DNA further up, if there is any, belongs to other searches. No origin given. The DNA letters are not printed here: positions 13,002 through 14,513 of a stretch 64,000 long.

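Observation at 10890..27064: Sigma-54-activated acyl-CoA island with two CaiB-type transferases, two ACADs plus EtfBA, two extra ene-reductase types and three importers, but no nameable substrate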

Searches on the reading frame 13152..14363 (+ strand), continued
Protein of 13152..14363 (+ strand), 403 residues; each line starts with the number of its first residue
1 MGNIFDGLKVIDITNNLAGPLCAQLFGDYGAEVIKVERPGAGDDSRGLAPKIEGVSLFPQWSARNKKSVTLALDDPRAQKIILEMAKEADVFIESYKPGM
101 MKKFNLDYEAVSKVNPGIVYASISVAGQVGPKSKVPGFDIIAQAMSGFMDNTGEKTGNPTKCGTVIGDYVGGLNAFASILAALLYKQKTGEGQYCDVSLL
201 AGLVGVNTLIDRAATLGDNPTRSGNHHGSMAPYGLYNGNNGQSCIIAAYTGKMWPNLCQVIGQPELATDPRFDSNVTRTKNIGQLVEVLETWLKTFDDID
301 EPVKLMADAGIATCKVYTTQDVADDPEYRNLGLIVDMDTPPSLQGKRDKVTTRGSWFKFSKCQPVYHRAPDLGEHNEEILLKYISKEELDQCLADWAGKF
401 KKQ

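Call 17: find_encoding_contigs(protein=P0022, flank=10000, max_places=2)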
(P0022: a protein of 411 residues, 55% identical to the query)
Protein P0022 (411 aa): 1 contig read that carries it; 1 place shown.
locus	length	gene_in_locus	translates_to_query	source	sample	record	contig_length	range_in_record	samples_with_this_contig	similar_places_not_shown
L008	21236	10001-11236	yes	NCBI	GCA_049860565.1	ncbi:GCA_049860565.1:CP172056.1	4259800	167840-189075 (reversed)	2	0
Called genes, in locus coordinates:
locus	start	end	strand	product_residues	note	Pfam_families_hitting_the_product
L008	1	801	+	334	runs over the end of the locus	PF01012:ETF, PF00766:ETF_alpha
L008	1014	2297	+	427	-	PF00890:FAD_binding_2, PF01134:GIDA, PF01266:DAO, PF01494:FAD_binding_3, PF01946:Thi4 (weak), PF12831:FAD_oxidored, PF13450:NAD_binding_8, PF26311:ETF-QO_FixC_C, +4 more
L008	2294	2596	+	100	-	-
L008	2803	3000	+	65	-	-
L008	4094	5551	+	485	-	PF08448:PAS_4, PF13426:PAS_9 (faint), PF00512:HisKA, PF02518:HATPase_c, PF14501:HATPase_c_5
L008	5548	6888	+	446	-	PF00072:Response_reg, PF00158:Sigma54_activat, PF14532:Sigma54_activ_2, PF07728:AAA_5 (weak), PF25601:AAA_lid_14, PF02954:HTH_8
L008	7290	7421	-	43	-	-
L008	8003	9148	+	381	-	PF02771:Acyl-CoA_dh_N, PF02770:Acyl-CoA_dh_M, PF00441:Acyl-CoA_dh_1, PF08028:Acyl-CoA_dh_2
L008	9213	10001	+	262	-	PF00378:ECH_1, PF16113:ECH_2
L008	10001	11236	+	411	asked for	PF02515:CoA_transf_3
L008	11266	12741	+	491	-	PF03600:CitMHS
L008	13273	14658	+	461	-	PF16980:CitMHS_2, PF03600:CitMHS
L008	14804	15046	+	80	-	-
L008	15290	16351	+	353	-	PF00724:Oxidored_FMN, PF00977:His_biosynth (weak)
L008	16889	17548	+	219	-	PF06971:Put_DNA-bind_N, PF02629:CoA_binding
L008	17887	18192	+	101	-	-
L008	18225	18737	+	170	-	PF00085:Thioredoxin, PF13905:Thioredoxin_8 (faint)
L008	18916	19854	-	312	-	-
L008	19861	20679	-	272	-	PF00005:ABC_tran, PF13304:AAA_21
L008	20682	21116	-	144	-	-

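Call 23: list_cluster_members(proteins=[window:13152-14363:+, window:14385-15191:+, window:15226-16374:+, window:16428-17408:+, window:17421-18620:+, window:18641-19957:+, window:21663-22856:+, window:22844-23926:+, window:10890-12854:-, window:24020-25159:-])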
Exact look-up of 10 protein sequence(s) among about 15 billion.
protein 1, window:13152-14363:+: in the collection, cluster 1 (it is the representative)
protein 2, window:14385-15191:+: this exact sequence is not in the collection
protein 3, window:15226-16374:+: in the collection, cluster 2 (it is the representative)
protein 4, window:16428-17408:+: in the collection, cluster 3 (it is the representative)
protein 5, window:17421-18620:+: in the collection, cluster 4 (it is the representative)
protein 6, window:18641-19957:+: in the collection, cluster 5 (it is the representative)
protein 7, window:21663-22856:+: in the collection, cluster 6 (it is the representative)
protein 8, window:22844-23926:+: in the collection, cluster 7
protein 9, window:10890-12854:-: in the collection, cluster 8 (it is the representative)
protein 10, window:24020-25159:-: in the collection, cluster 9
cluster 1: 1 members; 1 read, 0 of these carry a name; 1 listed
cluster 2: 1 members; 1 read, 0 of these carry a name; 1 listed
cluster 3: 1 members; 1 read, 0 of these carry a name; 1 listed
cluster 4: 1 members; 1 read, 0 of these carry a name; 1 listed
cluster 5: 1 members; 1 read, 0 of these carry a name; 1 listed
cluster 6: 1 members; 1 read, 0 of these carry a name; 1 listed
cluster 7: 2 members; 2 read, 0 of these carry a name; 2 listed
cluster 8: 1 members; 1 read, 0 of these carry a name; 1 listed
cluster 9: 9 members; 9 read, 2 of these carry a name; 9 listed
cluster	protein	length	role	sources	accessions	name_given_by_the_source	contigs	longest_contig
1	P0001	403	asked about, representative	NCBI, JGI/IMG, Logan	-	-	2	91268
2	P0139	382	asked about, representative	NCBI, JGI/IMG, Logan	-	-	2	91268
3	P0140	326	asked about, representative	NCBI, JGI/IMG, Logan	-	-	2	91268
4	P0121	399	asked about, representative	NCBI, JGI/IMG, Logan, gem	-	-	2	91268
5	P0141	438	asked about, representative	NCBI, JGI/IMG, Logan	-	-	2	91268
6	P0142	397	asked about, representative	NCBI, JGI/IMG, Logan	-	-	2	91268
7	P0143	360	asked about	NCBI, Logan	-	-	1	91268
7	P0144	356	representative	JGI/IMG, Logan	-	-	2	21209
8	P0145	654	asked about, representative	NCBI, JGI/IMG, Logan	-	-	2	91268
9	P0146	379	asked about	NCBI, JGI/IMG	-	-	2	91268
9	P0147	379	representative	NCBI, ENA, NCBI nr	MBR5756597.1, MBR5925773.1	MAG: acyl-CoA dehydrogenase [Firmicutes bacterium] | acyl-CoA dehydrogenase [Bacillota bacterium]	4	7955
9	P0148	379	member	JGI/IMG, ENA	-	butyryl-CoA dehydrogenase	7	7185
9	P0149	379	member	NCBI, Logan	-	-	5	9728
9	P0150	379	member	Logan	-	-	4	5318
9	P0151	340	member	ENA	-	-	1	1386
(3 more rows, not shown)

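Call 41: find_encoding_contigs(protein=P0032, flank=10000, max_places=1)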
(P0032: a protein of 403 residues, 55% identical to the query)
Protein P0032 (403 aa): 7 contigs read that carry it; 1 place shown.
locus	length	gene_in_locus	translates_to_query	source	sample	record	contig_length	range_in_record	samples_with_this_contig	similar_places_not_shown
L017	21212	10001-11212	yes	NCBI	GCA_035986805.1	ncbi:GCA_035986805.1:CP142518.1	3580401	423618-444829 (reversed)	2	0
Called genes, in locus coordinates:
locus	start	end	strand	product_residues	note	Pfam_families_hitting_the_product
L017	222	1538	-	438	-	PF03553:Na_H_antiporter, PF03600:CitMHS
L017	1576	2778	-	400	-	PF02515:CoA_transf_3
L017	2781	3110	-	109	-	PF23544:AtuA_ferredoxin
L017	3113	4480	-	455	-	PF07287:AtuA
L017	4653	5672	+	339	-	PF00356:LacI, PF00532:Peripla_BP_1, PF13377:Peripla_BP_3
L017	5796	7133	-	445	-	PF00072:Response_reg, PF00158:Sigma54_activat, PF14532:Sigma54_activ_2, PF07728:AAA_5 (weak), PF25601:AAA_lid_14, PF02954:HTH_8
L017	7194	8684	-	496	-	PF00989:PAS (weak), PF08448:PAS_4, PF00512:HisKA (weak), PF02518:HATPase_c, PF14501:HATPase_c_5 (weak)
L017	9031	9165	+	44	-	-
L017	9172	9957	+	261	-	PF00378:ECH_1, PF16113:ECH_2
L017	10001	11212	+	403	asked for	PF02515:CoA_transf_3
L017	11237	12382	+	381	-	PF02771:Acyl-CoA_dh_N, PF02770:Acyl-CoA_dh_M, PF00441:Acyl-CoA_dh_1, PF08028:Acyl-CoA_dh_2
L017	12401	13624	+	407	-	PF02515:CoA_transf_3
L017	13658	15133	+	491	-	PF00939:Na_sulph_symp, PF03600:CitMHS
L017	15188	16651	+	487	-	PF03600:CitMHS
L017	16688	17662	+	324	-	PF00478:IMPDH (faint), PF03060:NMO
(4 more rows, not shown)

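Call 42: find_encoding_contigs(protein=P0034, flank=10000, max_places=1)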
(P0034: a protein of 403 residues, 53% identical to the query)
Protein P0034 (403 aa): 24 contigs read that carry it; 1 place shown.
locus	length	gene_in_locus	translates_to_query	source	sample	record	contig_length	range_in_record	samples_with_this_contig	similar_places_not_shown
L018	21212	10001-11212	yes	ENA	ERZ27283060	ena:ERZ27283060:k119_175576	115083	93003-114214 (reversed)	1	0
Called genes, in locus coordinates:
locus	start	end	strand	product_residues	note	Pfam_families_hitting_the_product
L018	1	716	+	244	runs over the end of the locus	PF02498:Bro-N, PF03374:ANT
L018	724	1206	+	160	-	-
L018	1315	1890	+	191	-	-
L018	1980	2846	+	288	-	PF17761:DUF1016_N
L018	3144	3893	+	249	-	PF13847:Methyltransf_31, PF08241:Methyltransf_11, PF13649:Methyltransf_25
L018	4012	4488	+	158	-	-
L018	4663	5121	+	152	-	PF20251:Big_14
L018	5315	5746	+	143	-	-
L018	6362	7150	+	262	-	PF00378:ECH_1, PF16113:ECH_2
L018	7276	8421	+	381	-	PF02771:Acyl-CoA_dh_N, PF02770:Acyl-CoA_dh_M, PF00441:Acyl-CoA_dh_1, PF08028:Acyl-CoA_dh_2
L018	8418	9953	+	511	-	PF00939:Na_sulph_symp, PF03600:CitMHS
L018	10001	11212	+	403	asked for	PF02515:CoA_transf_3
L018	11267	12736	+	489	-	PF00939:Na_sulph_symp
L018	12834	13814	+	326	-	PF00478:IMPDH (weak), PF03060:NMO, PF01645:Glu_synthase (faint), PF01070:FMN_dh (weak)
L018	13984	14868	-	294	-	PF00126:HTH_1, PF03466:LysR_substrate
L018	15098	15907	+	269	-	PF01012:ETF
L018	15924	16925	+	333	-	PF01012:ETF, PF00766:ETF_alpha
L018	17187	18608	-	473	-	PF00939:Na_sulph_symp, PF03600:CitMHS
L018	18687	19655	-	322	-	PF00389:2-Hacid_dh, PF02826:2-Hacid_dh_C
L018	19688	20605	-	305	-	PF02629:CoA_binding, PF13380:CoA_binding_2 (faint), PF00549:Ligase_CoA, PF13607:Succ_CoA_lig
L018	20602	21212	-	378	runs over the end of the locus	PF08442:ATP-grasp_2, PF13549:ATP-grasp_5 (faint), PF24948:Citrate_synth_N, PF00549:Ligase_CoA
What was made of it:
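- Related clusters in Caproicibacter, Desulfitobacterium and L018 carry CitMHS or DASS carriers (calls 17, 41, 42).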

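Call 43: find_encoding_contigs(protein=P0018, flank=10000, max_places=1)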
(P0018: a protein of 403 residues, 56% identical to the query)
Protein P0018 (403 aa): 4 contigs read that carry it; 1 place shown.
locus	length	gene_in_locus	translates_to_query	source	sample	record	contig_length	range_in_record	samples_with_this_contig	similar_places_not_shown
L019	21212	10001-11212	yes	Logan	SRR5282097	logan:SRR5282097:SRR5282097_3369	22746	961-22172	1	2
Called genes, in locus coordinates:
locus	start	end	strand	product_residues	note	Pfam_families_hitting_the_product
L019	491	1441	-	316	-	-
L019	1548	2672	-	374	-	PF02771:Acyl-CoA_dh_N, PF02770:Acyl-CoA_dh_M, PF00441:Acyl-CoA_dh_1, PF22924:ACOX_C_alpha1 (faint), PF08028:Acyl-CoA_dh_2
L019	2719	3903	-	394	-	PF00108:Thiolase_N, PF00109:ketoacyl-synt (weak), PF02803:Thiolase_C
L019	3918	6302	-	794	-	PF02737:3HCDH_N, PF00725:3HCDH, PF00378:ECH_1, PF16113:ECH_2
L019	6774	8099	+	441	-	PF00072:Response_reg, PF00158:Sigma54_activat, PF14532:Sigma54_activ_2, PF25601:AAA_lid_14, PF02954:HTH_8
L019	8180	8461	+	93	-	-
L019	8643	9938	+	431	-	PF13336:AcetylCoA_hyd_C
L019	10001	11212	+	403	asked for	PF02515:CoA_transf_3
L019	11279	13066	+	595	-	PF07969:Amidohydro_3, PF01979:Amidohydro_1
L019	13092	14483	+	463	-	PF03606:DcuC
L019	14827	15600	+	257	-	PF00378:ECH_1, PF16113:ECH_2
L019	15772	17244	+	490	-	PF00989:PAS, PF08448:PAS_4, PF13426:PAS_9, PF00512:HisKA, PF02518:HATPase_c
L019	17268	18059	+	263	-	PF00378:ECH_1, PF16113:ECH_2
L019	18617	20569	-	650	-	PF00724:Oxidored_FMN, PF01266:DAO (faint), PF07992:Pyr_redox_2, PF12831:FAD_oxidored, PF13450:NAD_binding_8, PF00070:Pyr_redox (weak)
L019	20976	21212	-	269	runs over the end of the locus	?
